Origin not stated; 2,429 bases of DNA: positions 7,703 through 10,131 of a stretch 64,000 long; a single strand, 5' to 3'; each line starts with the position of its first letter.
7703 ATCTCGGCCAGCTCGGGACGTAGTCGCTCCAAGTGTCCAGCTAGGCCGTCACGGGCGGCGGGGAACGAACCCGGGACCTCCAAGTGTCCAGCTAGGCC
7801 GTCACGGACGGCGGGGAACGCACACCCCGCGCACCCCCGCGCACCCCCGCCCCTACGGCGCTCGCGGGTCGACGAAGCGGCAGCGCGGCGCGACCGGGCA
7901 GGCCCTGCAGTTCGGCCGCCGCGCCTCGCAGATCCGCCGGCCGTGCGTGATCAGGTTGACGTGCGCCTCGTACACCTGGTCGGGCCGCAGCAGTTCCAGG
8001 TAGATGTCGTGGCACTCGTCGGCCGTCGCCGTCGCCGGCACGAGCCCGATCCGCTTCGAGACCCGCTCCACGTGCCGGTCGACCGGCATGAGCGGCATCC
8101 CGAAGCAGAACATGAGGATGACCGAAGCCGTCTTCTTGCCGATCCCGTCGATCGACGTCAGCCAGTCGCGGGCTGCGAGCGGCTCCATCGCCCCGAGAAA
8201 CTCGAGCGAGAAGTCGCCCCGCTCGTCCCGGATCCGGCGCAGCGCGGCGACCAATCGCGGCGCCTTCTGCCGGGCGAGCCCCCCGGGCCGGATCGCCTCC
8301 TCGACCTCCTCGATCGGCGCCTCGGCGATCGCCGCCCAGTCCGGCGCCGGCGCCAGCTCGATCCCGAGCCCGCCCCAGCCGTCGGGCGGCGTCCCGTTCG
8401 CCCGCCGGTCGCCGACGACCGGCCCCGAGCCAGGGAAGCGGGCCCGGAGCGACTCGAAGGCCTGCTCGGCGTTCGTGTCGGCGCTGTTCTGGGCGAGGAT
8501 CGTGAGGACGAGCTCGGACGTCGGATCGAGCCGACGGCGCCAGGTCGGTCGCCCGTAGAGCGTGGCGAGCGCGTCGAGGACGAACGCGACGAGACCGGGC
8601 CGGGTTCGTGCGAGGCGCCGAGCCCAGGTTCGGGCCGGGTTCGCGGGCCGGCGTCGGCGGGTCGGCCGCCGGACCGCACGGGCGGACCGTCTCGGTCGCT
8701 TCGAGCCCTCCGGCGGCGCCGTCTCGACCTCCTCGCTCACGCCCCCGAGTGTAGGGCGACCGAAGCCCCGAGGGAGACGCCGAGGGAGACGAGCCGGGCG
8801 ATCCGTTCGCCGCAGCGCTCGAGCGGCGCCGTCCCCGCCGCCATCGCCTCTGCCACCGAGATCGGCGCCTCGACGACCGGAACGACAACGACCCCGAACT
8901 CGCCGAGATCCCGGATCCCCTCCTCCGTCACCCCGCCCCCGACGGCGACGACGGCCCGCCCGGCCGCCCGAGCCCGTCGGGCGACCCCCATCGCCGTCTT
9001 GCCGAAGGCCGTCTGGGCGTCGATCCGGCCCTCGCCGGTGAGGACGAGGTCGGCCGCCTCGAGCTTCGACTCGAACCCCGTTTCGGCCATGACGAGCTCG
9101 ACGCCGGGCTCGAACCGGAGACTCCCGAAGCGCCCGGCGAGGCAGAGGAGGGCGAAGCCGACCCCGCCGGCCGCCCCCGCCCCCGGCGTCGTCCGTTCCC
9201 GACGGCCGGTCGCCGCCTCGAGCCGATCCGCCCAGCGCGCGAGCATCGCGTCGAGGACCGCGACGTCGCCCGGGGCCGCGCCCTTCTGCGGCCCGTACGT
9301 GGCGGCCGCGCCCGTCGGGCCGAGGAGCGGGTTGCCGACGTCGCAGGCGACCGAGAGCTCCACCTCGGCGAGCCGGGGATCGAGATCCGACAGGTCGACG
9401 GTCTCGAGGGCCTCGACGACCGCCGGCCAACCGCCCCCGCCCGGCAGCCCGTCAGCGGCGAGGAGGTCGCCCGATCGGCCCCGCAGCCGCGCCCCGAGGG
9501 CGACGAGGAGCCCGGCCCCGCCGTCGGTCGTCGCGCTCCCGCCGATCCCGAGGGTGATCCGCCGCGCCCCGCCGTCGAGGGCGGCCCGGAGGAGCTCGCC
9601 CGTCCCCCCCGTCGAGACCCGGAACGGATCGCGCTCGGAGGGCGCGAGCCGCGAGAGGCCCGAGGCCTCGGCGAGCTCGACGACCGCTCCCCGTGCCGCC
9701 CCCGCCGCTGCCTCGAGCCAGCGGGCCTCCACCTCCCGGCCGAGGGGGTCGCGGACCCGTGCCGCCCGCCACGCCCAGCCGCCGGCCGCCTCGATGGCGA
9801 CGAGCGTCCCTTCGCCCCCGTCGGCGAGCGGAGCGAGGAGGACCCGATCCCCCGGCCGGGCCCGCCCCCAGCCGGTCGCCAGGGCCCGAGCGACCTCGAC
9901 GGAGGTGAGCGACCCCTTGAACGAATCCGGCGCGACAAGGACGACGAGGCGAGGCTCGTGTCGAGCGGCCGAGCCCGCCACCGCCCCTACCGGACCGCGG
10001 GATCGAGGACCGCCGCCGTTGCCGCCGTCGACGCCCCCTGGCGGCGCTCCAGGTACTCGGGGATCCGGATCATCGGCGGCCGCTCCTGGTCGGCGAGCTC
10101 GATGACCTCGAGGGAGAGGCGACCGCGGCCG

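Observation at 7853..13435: Translationally coupled operon: GT81 paralog - USP::gpgS - glycerate kinase - endonuclease III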

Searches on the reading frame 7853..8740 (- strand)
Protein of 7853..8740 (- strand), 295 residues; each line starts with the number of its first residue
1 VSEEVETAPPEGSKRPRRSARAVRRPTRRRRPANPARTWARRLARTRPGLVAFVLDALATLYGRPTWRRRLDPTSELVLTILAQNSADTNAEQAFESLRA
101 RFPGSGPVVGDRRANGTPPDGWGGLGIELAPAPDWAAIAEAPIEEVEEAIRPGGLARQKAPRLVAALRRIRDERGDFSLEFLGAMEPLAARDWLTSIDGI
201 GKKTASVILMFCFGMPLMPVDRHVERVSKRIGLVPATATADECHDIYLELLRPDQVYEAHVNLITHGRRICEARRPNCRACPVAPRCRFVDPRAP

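Call 7: search_protein_families(library=pfam, proteins=[window:7853-8740:-], max_evalue=0.01)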
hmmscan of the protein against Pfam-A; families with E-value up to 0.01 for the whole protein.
window:7853-8740:- (295 aa): 3 families
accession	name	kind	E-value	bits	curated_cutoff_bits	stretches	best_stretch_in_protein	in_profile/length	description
PF00730.31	HhH-GPD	-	1.2e-12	48.6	26.2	1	79-252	2-107/108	HhH-GPD superfamily base excision DNA repair protein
PF00633.29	HHH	-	0.00027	21.1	24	1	189-209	8-28/30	Helix-hairpin-helix motif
PF22175.2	Ogg-HhH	-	0.00027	21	27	1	138-236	50-147/173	8-oxoguanine DNA glycosylase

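Call 8: search_protein_families(library=ncbifam, proteins=[window:7853-8740:-], max_evalue=0.01)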
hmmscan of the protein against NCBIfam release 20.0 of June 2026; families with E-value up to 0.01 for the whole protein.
window:7853-8740:- (295 aa): 10 families
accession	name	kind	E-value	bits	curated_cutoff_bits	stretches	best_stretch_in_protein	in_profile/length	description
NF053634.1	MonDNAglycDR2438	equivalog_domain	2.1e-47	161.5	400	1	129-287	45-204/219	monofunctional DNA glycosylase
TIGR01083.1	nth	equivalog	2.1e-28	99.3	211.7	1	134-278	58-192/192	endonuclease III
NF007978.0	PRK10702.1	equivalog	2.9e-16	59.7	405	1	136-290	62-206/211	endonuclease III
NF010494.0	PRK13913.1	equivalog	5.2e-10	39.6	192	1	137-233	73-164/220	3-methyladenine DNA glycosylase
TIGR01084.1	mutY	equivalog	8.1e-10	38.7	286.5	1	186-288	102-207/277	A/G-specific adenine glycosylase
NF010488.0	PRK13910.1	equivalog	5.7e-07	29.2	471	1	194-287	75-167/290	adenine-specific DNA glycosylase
TIGR00588.1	ogg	subfamily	6.4e-06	25.5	397.85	1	144-231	172-260/310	8-oxoguanine DNA-glycosylase (ogg)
NF008132.0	PRK10880.1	equivalog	0.00089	18.4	427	1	192-287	110-209/351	A/G-specific adenine glycosylase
NF002305.0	PRK01229.1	equivalog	0.00091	18.7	183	1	140-238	70-167/210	N-glycosylase/DNA lyase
NF033542.1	transpos_IS110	equivalog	0.0015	17.7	140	1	20-237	102-263/343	IS110 family RNA-guided transposase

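Call 17: search_solved_structures(query=window:7853-8740:-, max_evalue=0.001)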
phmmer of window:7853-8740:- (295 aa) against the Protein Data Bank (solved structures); distinct sequences matched with E-value up to 0.001: 31.
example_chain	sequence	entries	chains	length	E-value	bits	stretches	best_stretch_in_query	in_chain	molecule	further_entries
8a5c_A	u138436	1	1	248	8.2e-42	147.1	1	129-288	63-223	Endonuclease III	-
8a5f_A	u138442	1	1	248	2.9e-41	145.3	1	129-288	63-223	Endonuclease III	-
4unf_A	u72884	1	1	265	3.7e-41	145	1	129-288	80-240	ENDONUCLEASE III-1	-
8a5g_A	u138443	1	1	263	1.7e-22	83.7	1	130-287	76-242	Endonuclease III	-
4uob_A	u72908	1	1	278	2.3e-21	80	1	130-287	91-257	ENDONUCLEASE III-3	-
7yhq_A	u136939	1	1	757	5.8e-20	75.4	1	133-289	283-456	Sex-determining region Y protein,DNA glycosylase/AP lyase ROS1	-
7yho_A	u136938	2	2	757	2.7e-19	73.2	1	133-289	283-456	Sex-determining region Y protein,DNA glycosylase/AP lyase ROS1 | Sex-determining region Y protein,REPRESSOR OF SILENCING 1,DNA glycosylase/AP lyase ROS1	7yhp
1orn_A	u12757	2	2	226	1.3e-18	71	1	141-289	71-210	Endonuclease III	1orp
1p59_A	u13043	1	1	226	1.7e-18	70.6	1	141-289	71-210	Endonuclease III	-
2abk_A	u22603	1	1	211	2.9e-15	60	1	135-290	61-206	ENDONUCLEASE III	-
9nzc_A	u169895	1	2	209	6.2e-13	52.3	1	142-284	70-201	Endonuclease III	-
9nzd_A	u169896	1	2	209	4.3e-12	49.6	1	142-284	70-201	Endonuclease III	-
8dwd_A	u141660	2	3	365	3.8e-08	36.6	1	192-288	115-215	Adenine DNA glycosylase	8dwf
8dwe_A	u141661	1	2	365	6.1e-08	35.9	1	192-288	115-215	Adenine DNA glycosylase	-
6q0c_A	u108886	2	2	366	6.3e-08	35.9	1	192-288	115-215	A/G-specific adenine glycosylase | Adenine DNA glycosylase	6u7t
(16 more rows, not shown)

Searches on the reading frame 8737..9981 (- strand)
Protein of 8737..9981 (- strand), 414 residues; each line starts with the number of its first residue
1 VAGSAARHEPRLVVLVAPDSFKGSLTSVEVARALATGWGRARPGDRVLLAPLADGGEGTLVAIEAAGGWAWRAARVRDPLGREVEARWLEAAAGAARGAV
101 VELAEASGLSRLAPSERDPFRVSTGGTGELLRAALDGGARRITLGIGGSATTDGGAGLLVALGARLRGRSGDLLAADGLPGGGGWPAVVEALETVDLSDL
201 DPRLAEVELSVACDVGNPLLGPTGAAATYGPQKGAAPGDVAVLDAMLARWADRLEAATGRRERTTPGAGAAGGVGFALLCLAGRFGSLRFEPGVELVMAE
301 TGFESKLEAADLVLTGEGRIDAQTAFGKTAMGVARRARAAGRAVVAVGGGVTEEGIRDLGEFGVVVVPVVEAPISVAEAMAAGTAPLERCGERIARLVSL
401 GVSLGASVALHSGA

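Call 7: search_protein_families(library=pfam, proteins=[window:8737-9981:-], max_evalue=0.01)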
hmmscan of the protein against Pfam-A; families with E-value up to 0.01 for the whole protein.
window:8737-9981:- (414 aa): 1 family
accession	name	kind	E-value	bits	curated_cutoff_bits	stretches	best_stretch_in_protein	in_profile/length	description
PF02595.20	Gly_kinase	-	3e-116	388.8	23.3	1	14-398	1-371/372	Glycerate kinase family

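Call 8: search_protein_families(library=ncbifam, proteins=[window:8737-9981:-], max_evalue=0.01)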
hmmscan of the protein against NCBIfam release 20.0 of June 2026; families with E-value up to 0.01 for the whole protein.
window:8737-9981:- (414 aa): 3 families
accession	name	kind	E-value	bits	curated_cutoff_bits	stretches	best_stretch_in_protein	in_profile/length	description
TIGR00045.1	TIGR00045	subfamily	1.8e-109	366.2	168.45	1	14-400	2-374/375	glycerate kinase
NF007401.0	PRK09932.1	equivalog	1.1e-79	268.3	625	1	14-404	3-379/381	glycerate 3-kinase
NF007668.0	PRK10342.1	equivalog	1e-76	258.5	686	1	14-401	3-376/381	glycerate 2-kinase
